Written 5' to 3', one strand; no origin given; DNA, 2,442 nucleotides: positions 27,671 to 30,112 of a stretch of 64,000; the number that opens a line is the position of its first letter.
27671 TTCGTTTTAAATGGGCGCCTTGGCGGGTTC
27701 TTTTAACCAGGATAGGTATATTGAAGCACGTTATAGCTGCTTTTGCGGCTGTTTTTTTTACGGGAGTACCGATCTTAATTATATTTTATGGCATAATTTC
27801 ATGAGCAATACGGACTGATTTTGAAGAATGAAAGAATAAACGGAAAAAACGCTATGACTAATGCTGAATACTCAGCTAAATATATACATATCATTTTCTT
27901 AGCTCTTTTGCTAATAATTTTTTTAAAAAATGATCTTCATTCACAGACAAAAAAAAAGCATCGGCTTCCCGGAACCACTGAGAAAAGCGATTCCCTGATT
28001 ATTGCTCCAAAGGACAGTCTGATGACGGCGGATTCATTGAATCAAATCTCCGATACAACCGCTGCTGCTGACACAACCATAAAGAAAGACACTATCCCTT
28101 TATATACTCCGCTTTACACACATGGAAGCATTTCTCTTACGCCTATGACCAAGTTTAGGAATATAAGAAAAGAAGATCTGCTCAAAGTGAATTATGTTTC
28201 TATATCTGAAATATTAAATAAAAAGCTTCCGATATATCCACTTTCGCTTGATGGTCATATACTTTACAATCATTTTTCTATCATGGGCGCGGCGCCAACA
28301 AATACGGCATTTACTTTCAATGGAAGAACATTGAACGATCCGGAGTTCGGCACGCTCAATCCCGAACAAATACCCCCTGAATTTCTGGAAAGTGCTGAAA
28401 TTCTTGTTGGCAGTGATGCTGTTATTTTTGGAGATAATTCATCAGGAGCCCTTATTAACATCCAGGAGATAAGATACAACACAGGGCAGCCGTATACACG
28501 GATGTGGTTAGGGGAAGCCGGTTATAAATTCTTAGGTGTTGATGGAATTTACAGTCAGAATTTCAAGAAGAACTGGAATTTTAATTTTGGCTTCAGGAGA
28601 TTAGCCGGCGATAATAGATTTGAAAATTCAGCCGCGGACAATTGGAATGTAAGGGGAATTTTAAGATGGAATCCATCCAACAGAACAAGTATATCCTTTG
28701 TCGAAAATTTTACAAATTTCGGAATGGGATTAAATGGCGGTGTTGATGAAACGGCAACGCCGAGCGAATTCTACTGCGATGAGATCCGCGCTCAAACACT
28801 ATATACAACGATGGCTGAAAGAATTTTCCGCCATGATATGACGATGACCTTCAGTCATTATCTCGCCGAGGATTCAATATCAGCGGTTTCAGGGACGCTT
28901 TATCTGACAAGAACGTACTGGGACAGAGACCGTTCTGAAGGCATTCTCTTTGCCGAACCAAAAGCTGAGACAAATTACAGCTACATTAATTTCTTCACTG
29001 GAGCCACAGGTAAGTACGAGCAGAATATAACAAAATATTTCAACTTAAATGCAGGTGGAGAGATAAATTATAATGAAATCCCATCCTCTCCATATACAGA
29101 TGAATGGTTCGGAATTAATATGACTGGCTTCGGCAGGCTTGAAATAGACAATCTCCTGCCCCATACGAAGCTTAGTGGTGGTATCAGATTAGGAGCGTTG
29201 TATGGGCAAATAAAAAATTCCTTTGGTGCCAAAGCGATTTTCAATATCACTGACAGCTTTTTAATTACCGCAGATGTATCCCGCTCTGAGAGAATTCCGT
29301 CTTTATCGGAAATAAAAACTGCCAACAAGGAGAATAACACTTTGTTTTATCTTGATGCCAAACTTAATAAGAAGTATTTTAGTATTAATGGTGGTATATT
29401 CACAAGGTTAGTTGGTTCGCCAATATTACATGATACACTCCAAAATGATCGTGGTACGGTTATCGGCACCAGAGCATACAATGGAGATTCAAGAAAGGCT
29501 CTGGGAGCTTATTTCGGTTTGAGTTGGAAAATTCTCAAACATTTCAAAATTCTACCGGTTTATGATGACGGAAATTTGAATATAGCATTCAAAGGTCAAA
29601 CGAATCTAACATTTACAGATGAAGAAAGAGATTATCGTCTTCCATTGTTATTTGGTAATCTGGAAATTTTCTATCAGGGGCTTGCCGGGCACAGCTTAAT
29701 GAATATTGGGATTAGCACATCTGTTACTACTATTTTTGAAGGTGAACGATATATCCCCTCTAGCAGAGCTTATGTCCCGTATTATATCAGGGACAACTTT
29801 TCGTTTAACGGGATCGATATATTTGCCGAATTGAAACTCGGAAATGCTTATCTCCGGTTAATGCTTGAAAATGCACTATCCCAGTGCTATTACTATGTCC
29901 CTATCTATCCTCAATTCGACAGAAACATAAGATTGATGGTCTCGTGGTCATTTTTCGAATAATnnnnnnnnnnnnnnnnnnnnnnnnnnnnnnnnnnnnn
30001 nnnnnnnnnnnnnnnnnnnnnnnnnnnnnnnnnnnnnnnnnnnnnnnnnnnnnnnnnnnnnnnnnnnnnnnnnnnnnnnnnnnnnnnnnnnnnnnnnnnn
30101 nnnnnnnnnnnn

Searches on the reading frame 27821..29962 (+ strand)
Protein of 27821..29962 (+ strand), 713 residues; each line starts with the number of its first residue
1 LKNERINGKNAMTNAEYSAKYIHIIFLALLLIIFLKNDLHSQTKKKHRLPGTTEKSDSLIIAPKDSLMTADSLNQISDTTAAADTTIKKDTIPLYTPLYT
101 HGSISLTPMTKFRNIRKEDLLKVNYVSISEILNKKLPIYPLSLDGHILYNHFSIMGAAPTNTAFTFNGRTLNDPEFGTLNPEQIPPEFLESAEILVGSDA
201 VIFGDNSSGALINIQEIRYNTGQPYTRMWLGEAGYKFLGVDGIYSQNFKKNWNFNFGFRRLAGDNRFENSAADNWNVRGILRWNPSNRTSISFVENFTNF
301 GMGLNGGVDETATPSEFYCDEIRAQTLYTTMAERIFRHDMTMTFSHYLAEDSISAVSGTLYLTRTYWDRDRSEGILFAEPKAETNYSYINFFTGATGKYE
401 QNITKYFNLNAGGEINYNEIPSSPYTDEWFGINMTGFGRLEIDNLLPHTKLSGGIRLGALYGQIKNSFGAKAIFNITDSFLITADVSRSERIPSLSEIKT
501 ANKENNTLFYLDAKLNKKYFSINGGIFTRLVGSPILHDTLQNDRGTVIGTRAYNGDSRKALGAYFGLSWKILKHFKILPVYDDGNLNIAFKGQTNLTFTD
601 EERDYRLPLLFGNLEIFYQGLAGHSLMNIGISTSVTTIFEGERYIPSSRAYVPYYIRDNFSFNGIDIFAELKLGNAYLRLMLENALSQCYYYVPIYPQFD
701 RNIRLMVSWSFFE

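Call 37: search_protein_families(library=pfam, proteins=[window:27821-29962:+], max_evalue=0.001)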
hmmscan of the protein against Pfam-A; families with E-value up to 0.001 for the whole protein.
window:27821-29962:+ (713 aa): 2 families
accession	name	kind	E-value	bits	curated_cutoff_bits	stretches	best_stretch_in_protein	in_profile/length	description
PF14121.12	Porin_10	-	2e-13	50.4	27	2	202-519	67-333/597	Putative porin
PF07715.20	Plug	-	3e-08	34.5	23.9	1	114-210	11-106/107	TonB-dependent Receptor Plug Domain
